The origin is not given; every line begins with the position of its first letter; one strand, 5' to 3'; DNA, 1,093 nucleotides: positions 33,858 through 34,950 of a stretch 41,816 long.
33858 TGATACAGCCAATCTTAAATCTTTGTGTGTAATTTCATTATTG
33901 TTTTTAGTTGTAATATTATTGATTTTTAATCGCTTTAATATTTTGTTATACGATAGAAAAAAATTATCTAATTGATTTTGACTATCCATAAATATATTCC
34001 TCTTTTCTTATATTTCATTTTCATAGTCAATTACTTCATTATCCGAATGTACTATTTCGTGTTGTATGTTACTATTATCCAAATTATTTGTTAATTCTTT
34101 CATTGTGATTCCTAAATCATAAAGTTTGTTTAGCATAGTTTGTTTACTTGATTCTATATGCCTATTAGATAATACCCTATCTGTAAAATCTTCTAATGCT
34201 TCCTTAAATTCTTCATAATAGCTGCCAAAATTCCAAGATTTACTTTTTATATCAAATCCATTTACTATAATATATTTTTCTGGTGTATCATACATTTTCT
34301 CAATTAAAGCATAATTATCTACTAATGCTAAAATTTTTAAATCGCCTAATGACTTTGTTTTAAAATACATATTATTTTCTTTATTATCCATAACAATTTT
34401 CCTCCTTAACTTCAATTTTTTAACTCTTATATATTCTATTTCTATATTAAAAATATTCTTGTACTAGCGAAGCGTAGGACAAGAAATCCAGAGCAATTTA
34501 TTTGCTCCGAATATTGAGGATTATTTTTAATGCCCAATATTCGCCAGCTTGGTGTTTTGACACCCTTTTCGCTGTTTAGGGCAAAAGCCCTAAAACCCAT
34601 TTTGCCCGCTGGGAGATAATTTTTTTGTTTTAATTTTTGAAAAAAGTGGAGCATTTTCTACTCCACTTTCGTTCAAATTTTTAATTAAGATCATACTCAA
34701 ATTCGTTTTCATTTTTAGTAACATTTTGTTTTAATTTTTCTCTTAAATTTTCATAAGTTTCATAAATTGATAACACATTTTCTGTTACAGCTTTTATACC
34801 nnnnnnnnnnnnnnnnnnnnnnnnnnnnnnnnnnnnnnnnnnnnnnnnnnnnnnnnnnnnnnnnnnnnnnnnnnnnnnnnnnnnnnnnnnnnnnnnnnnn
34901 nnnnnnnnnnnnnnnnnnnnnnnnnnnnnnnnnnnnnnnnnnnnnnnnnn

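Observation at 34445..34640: GC-rich hairpin-saturated island between the leading-region operon and the mob genes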

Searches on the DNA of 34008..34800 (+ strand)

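Call 5: search_rna_families(source=window, start=34300, end=34800, threshold=evalue, max_evalue=10, show_alignments=5)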
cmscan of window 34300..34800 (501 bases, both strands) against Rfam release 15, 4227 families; matches with E-value up to 10: 11.
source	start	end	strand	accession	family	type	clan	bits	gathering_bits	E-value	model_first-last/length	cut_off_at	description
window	34303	34333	+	RF00951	mir-1302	Gene; miRNA;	-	23.8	62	0.2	1-52/52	no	mir-1302 microRNA precursor family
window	34638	34675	+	RF03189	mir-1175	Gene; miRNA;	-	22.1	51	0.013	1-72/72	no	mir-1175 microRNA precursor family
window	34634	34706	-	RF02029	sraA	Gene; sRNA;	-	19.8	56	1.6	1-95/95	no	sraA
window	34629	34684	+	RF00956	MIR1444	Gene; miRNA;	-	18.7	80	0.82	1-85/85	no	MIR1444 microRNA precursor family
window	34579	34680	+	RF00558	L20_leader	Cis-reg; leader;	-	15.2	58.7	2.9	1-127/127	no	Ribosomal protein L20 leader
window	34406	34492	-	RF01005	MIR530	Gene; miRNA;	-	14.9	85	4.7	46-135/172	no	MIR530 microRNA precursor family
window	34718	34748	-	RF01320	CRISPR-DR7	Gene; CRISPR;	CL00015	14.9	37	6.2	1-37/37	no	CRISPR RNA direct repeat element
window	34511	34607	-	RF02680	PreQ1-III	Cis-reg; riboswitch;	-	14.2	63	3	1-102/102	no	PreQ1-III (pre queuosine) riboswitch aptamer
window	34638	34674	-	RF03189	mir-1175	Gene; miRNA;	-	13.7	51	4.6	1-72/72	no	mir-1175 microRNA precursor family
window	34520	34644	+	RF00618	U4atac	Gene; snRNA; splicing;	CL00007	13.4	53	8.5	1-132/132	no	U4atac minor spliceosomal RNA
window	34595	34654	+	RF02060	STnc410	Gene; sRNA;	-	12.4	50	3.8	1-158/158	no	Enterobacterial sRNA STnc410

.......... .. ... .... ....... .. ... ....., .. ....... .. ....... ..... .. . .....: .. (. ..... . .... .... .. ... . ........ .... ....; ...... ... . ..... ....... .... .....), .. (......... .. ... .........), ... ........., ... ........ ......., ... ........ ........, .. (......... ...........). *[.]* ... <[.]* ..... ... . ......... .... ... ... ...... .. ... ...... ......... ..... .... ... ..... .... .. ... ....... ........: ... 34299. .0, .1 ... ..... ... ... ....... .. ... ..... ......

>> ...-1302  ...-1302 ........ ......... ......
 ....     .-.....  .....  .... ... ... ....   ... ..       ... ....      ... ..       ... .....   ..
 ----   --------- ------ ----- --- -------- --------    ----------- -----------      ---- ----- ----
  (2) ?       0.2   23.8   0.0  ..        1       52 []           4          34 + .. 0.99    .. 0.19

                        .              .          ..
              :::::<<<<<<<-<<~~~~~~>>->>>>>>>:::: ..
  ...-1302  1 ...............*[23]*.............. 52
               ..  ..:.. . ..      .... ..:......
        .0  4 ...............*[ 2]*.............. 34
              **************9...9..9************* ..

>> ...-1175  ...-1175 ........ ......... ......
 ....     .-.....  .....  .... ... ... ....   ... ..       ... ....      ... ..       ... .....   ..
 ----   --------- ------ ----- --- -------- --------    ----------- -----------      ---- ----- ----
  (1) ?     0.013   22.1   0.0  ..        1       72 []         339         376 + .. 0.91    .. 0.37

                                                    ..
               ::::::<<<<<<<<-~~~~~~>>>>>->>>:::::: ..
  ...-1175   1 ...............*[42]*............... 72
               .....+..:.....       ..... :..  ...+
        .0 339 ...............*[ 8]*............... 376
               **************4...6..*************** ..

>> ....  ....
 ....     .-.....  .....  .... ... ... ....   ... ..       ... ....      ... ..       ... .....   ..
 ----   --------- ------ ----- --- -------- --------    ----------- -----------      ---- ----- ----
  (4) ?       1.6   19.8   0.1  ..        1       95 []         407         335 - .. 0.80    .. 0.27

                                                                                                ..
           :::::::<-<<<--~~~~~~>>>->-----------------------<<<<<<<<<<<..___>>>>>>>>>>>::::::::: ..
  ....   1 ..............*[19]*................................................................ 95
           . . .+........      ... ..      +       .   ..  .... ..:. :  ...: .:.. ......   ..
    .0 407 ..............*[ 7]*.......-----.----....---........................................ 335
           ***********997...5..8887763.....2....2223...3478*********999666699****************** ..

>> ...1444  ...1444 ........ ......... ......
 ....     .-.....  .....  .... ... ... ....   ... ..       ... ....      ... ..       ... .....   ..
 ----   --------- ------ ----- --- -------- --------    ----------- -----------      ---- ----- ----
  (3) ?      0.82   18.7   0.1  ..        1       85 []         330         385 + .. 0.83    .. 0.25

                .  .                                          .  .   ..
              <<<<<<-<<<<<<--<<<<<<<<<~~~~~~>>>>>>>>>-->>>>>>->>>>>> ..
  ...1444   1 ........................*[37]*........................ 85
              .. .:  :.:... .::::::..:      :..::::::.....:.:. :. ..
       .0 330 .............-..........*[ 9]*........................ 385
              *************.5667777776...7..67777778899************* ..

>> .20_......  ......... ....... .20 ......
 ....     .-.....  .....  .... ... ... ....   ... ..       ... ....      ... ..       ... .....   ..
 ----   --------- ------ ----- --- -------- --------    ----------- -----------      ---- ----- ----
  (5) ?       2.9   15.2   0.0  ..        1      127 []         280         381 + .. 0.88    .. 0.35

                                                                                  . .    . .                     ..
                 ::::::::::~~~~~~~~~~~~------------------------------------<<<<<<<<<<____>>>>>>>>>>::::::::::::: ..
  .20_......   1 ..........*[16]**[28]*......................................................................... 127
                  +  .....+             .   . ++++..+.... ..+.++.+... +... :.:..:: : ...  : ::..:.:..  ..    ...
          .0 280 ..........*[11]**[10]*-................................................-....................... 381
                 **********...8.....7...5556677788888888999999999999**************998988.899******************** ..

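Call 11: search_dna_similar(query=window:34380-34700:+, collection=plasmids, mode=distant, max_rows=40)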
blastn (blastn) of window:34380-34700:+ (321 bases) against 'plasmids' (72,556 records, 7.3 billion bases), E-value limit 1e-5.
No match.

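Call 12: search_dna_similar(query=window:34380-34700:+, collection=phages, mode=distant, max_rows=40)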
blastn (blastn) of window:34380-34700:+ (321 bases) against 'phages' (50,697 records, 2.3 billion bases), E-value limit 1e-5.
No match.

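Call 55: build_rna_model(alignment_id=A3, structure=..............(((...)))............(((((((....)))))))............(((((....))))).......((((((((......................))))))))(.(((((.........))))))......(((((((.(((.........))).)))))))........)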
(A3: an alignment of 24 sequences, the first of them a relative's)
Model R1 built from alignment A3 (24 sequences, 191 columns); structure: as given.
model positions 180; base pairs 39; branch points 5; effective number of sequences 2.09; information 0.59 bits per position. Calibrated on 0.2 Mb of random sequence (short: E-values are rough).
structure used (alignment columns):
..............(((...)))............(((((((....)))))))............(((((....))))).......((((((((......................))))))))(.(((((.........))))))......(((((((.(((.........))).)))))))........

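Call 56: search_with_rna_model(model_id=R1, sources=[window, L016, L017, L020, L009, L028, L029, L030, L031, L032, L033, L034, L035, L036, L037, L038, L039, L040, L041, L042, L044, L045, L046, L047, L048, L050, L051, L052, L053, L054, L055, L057, L059, L061, L063, L065, L066, L067, L068, L069, L070, L071, L075, L076, L080, L081, L082, L083, L085, L090, L091, L093, L094, L095, L097, L098, L099, L100, L102, L103, L104, L106, L107, L108, L110, L111, L114, L116, L120, L122, L123, L125, L126, L127, L129, L130, L136, L137, L138, L143, L144, L145, L147, L149, L150, L155, L156, L158, L008, L014], max_evalue=0.01, make_alignment=true)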
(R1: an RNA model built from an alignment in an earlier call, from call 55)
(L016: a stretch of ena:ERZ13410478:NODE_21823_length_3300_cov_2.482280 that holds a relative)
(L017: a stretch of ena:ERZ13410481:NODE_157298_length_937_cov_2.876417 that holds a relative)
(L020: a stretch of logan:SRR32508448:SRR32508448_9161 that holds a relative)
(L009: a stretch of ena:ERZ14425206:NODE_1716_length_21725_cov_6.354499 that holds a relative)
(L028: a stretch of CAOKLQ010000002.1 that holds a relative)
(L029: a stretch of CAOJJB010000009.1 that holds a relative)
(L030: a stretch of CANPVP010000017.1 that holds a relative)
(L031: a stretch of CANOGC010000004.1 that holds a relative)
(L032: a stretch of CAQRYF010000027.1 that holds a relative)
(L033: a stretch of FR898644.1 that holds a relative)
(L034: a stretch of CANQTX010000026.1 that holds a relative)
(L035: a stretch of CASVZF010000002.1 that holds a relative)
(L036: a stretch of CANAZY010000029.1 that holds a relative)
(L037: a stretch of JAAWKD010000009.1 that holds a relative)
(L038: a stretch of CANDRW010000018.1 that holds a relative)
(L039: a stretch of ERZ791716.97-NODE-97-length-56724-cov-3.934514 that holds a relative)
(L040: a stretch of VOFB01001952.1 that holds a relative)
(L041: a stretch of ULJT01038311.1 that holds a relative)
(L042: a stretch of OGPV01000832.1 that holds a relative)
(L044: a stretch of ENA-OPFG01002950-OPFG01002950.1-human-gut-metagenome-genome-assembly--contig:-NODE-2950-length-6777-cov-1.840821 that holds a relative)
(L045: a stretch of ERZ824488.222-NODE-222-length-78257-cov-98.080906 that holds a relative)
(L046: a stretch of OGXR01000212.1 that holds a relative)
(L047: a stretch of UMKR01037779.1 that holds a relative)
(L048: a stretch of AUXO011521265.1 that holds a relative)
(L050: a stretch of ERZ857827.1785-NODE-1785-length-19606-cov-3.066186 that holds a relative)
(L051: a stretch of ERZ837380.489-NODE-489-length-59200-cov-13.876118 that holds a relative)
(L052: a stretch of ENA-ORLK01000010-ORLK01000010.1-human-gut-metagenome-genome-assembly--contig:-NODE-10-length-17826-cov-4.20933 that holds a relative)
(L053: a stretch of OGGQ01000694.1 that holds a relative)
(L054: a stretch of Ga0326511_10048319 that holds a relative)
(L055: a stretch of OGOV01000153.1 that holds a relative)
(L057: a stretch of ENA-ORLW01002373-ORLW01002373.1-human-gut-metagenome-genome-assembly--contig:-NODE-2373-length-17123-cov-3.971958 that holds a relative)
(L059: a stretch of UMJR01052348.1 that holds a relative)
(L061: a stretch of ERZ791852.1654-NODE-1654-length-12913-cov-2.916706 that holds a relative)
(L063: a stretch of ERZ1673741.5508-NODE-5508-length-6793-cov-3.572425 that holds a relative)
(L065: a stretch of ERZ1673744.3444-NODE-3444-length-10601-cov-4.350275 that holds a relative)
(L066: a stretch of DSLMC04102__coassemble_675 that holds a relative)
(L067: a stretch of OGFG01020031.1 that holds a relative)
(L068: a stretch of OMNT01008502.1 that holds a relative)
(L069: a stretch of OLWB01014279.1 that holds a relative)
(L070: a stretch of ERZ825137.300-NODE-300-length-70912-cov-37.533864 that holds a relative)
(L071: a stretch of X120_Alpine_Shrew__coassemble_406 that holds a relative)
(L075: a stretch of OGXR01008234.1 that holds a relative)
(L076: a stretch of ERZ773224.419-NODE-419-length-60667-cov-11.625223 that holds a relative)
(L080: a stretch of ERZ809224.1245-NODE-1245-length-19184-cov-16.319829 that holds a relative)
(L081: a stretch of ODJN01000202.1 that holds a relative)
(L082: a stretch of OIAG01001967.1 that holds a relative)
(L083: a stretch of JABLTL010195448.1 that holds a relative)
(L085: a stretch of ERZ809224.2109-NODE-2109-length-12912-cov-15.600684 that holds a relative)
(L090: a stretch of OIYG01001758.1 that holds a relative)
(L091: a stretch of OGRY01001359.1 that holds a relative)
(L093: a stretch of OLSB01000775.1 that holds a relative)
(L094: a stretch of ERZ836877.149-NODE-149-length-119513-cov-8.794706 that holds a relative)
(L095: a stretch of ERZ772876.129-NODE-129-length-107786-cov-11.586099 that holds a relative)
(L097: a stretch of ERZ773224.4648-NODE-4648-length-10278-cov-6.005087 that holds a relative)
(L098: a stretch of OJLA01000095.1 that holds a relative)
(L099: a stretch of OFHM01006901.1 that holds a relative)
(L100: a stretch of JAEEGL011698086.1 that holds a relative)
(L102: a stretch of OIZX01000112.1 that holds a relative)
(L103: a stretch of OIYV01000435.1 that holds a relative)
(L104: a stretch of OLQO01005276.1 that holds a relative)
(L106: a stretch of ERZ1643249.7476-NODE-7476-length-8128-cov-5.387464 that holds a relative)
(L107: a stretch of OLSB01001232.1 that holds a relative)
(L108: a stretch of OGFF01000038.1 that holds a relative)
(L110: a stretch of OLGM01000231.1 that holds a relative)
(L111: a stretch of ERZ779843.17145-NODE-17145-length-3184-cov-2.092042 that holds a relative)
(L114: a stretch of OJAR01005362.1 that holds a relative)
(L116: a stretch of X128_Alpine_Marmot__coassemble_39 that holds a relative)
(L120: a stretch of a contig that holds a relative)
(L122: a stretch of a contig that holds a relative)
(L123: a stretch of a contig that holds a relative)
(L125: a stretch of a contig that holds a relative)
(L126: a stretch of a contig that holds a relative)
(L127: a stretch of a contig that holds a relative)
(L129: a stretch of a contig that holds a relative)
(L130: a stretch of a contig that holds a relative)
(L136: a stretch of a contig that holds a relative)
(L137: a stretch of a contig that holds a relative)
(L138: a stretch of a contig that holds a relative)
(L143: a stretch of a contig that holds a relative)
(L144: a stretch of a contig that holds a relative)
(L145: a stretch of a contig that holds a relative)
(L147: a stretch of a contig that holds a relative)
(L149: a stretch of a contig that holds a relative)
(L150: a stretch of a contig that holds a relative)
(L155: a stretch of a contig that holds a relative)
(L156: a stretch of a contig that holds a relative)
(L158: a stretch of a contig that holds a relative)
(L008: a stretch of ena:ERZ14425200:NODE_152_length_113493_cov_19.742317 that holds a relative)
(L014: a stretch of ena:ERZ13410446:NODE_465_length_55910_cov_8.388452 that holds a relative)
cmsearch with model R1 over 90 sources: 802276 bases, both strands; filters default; matches with E-value up to 0.01: 90.
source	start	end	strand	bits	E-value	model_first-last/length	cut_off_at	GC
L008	5765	5944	+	208.4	2.4e-58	1-180/180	no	0.39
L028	1493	1672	+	208.3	2.5e-58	1-180/180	no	0.39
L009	2462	2641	+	208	3.1e-58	1-180/180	no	0.4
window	34448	34627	-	207.9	3.4e-58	1-180/180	no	0.39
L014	1136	1315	+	206.3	9.5e-58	1-180/180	no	0.4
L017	150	329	+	204.4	3.4e-57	1-180/180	no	0.39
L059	9387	9565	-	202.9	9.5e-57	1-180/180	no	0.37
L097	5767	5945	+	202.9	9.5e-57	1-180/180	no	0.37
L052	9738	9916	+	202.5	1.3e-56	1-180/180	no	0.37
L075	1190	1368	+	202.5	1.3e-56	1-180/180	no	0.37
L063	6375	6553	+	201.8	2e-56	1-180/180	no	0.37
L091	9629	9807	-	201.8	2.1e-56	1-180/180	no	0.37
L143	5015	5193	-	201.6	2.4e-56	1-180/180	no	0.38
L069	1546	1723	+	200.5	4.8e-56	1-180/180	no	0.38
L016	649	829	+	199.9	7.1e-56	1-180/180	no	0.41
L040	3772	3949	+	199.1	1.3e-55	1-180/180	no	0.38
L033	4744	4923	+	198.4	2e-55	1-180/180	no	0.36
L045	2752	2929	+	196.4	7.5e-55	1-180/180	no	0.4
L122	5868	6045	-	195.9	1.1e-54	1-180/180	no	0.39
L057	2842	3019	+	195.9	1.1e-54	1-180/180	no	0.39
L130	4122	4298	+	195.5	1.4e-54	1-180/180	no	0.38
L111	209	386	+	195.4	1.5e-54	1-180/180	no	0.39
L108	336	513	-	195.1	1.9e-54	1-180/180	no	0.4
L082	392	568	-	193.9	4.2e-54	1-180/180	no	0.38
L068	364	540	-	192.6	1e-53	1-180/180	no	0.39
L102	2398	2576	+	184.7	2.1e-51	1-180/180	no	0.39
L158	2725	2902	-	184.5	2.4e-51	1-180/180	no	0.35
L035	4166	4347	+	184.1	3.1e-51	1-180/180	no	0.37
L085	689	868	+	183.8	3.8e-51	1-180/180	no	0.38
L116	7000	7178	-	183.7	4.2e-51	1-180/180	no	0.39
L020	5799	5977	+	182.6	8.5e-51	1-180/180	no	0.36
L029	4247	4425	+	181.5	1.8e-50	1-180/180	no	0.36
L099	763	944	-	180.4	3.7e-50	1-180/180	no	0.37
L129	3605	3784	-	178.2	1.6e-49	1-180/180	no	0.36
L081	1639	1821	-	176.5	5.2e-49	1-180/180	no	0.36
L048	1711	1890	+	176.4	5.5e-49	1-180/180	no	0.33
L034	3186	3367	+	175.5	1e-48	1-180/180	no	0.35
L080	1396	1576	-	175.2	1.2e-48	1-180/180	no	0.36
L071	12615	12784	+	174.2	2.4e-48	1-171/180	3'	0.41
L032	4181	4362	+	173.8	3.1e-48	1-180/180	no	0.37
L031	4251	4432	+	171.8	1.3e-47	1-180/180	no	0.38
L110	1273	1451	+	170.8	2.4e-47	1-180/180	no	0.34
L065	1170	1348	-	169.1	7.5e-47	1-180/180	no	0.31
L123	2060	2240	-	168.2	1.4e-46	1-180/180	no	0.35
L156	1044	1222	-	167.5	2.3e-46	1-180/180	no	0.32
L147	6224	6401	-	166.2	5.5e-46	1-180/180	no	0.31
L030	4272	4449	+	164.8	1.4e-45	1-180/180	no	0.43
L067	837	1014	+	164.3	2e-45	1-180/180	no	0.32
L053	6261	6439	-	163.8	2.7e-45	1-180/180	no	0.31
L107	6383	6559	+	163.1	4.3e-45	1-180/180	no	0.36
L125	5815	5996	-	162.5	6.8e-45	1-180/180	no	0.36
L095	7488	7666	-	162.4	7e-45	1-180/180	no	0.32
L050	1360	1538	-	160.6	2.4e-44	1-180/180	no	0.34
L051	8752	8930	-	159.4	5.5e-44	1-180/180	no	0.31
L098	1295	1473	-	158.4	1e-43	1-180/180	no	0.31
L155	4210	4387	-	158.2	1.2e-43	1-180/180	no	0.3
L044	4660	4838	-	157.4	2e-43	1-180/180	no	0.35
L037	3569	3752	+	157.3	2.2e-43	1-180/180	no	0.37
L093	4732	4905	-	155.9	5.5e-43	1-180/180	no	0.33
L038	3217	3400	+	155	1e-42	1-180/180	no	0.36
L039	1722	1902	+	154.8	1.2e-42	1-180/180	no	0.38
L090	1837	2017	+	153.9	2.1e-42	1-180/180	no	0.38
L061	11912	12090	+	153.8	2.3e-42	1-180/180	no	0.32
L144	1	146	-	153.4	3.1e-42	1-146/180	3'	0.37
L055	4963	5141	+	149.9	3.3e-41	1-180/180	no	0.34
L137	1084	1267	-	146.9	2.5e-40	1-180/180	no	0.36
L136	5460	5637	+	145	8.7e-40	1-180/180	no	0.37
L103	3057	3238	-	144.9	9.6e-40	1-180/180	no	0.32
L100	2625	2807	+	144.6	1.2e-39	1-180/180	no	0.34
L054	532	705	-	143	3.5e-39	1-180/180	no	0.31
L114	895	1068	+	138.7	6.2e-38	1-180/180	no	0.32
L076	1769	1948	+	138.1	9.5e-38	1-180/180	no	0.31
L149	105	326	+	137.2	1.7e-37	1-180/180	no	0.32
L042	91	259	+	134.2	1.3e-36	1-180/180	no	0.32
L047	6709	6892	-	134.1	1.3e-36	1-180/180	no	0.3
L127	982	1166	+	134.1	1.4e-36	1-180/180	no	0.31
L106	6648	6807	+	134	1.5e-36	1-180/180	no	0.33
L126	1884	2049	-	133.4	2.2e-36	1-180/180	no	0.36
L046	4715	4877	-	133.2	2.5e-36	1-180/180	no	0.31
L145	3346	3529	+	132.8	3.3e-36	1-180/180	no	0.32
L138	3532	3686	+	128.8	4.7e-35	1-180/180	no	0.33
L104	4281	4435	-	128.6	5.4e-35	1-180/180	no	0.32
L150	4744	4912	+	127.1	1.5e-34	1-180/180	no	0.32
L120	14351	14501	-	123.4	1.8e-33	1-180/180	no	0.31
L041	8964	9141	-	122.5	3.4e-33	1-180/180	no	0.32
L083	2055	2213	+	120.1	1.8e-32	1-180/180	no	0.37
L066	8013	8192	+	118.5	5.1e-32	1-180/180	no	0.32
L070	198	378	-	111.1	7.4e-30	1-180/180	no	0.34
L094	463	642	+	106.2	2e-28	1-180/180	no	0.36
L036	4328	4459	+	63.7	5.6e-16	1-180/180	no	0.33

Alignment A4: 90 matches aligned to the model, 282 columns, each read 5' to 3' on its own strand. Consensus structure (alignment columns), stored with it:
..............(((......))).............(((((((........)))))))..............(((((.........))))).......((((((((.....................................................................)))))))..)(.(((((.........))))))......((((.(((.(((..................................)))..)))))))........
